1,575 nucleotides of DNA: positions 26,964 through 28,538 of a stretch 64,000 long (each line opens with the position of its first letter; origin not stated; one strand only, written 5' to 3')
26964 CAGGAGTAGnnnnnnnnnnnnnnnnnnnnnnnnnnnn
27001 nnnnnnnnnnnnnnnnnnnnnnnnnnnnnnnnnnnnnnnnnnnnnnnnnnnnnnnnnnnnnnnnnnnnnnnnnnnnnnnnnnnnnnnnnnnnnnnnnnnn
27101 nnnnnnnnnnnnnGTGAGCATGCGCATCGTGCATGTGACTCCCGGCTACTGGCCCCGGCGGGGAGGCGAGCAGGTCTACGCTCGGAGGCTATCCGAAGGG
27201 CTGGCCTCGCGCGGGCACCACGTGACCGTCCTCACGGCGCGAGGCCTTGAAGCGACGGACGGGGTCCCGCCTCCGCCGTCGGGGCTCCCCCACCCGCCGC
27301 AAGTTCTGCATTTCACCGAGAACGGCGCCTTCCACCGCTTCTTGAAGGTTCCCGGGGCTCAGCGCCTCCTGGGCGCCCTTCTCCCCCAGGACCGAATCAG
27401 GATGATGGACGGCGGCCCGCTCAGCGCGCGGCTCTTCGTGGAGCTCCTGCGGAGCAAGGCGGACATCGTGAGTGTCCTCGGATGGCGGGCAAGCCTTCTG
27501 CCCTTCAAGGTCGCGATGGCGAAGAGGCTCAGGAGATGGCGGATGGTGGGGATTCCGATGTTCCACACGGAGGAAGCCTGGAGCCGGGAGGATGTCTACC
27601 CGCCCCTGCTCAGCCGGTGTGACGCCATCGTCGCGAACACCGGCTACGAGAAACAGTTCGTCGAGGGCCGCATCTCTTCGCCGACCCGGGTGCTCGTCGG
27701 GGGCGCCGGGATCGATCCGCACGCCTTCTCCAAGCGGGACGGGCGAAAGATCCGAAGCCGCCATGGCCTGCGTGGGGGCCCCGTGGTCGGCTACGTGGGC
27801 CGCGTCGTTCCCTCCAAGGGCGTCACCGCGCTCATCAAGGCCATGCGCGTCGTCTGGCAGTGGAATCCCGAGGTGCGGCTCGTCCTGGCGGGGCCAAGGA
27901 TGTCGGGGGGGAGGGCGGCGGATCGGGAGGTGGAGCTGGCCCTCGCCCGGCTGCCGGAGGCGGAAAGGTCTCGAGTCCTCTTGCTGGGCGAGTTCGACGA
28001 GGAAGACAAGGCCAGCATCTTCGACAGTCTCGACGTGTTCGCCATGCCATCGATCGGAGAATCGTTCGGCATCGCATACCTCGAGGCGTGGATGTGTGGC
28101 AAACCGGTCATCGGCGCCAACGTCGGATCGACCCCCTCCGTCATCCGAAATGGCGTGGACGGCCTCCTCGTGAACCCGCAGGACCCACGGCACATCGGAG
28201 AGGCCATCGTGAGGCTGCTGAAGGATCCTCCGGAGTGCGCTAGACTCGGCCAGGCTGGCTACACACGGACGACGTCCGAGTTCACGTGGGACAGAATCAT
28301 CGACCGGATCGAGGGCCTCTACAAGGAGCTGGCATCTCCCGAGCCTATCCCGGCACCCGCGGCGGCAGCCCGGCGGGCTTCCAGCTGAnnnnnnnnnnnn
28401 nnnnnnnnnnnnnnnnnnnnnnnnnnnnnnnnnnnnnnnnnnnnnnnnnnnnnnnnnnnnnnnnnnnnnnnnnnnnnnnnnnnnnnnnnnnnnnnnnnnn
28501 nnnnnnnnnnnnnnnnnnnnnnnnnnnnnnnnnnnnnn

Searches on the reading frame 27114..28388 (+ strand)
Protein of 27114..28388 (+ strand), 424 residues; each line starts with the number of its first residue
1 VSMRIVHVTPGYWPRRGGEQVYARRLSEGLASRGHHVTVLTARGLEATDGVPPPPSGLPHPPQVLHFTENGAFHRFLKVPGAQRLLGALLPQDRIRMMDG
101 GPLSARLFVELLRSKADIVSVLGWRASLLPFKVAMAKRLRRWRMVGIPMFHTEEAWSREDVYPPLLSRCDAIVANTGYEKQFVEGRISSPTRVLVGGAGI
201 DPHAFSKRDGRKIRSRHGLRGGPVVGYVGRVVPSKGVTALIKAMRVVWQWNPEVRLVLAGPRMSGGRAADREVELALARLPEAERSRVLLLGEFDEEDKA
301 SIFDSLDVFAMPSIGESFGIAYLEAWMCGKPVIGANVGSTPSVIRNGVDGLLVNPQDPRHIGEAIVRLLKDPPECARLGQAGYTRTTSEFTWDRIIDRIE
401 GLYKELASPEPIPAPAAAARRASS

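Call 38: search_protein_families(library=pfam, proteins=[window:27114-28388:+], max_evalue=0.00001)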
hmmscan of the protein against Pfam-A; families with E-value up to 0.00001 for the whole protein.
window:27114-28388:+ (424 aa): 6 families
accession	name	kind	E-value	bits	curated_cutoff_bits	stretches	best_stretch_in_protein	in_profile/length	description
PF00534.26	Glycos_transf_1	-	5.1e-34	117.7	26.4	1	212-384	4-171/172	Glycosyl transferases group 1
PF13692.12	Glyco_trans_1_4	-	3.3e-30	105.7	27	1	223-371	2-142/142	Glycosyl transferases group 1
PF20706.3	GT4-conflict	-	8.6e-09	35.3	26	0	221-333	196-309/385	Family 4 Glycosyltransferase in conflict systems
PF13579.12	Glyco_trans_4_4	-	1.1e-08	36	29.7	1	17-195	1-154/158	Glycosyl transferase 4-like domain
PF13439.12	Glyco_transf_4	-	2.2e-08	34.8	28.5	1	17-202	2-168/170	Glycosyltransferase Family 4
PF13524.12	Glyco_trans_1_2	-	2.6e-07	31.1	25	1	283-400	27-143/144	Glycosyl transferase-like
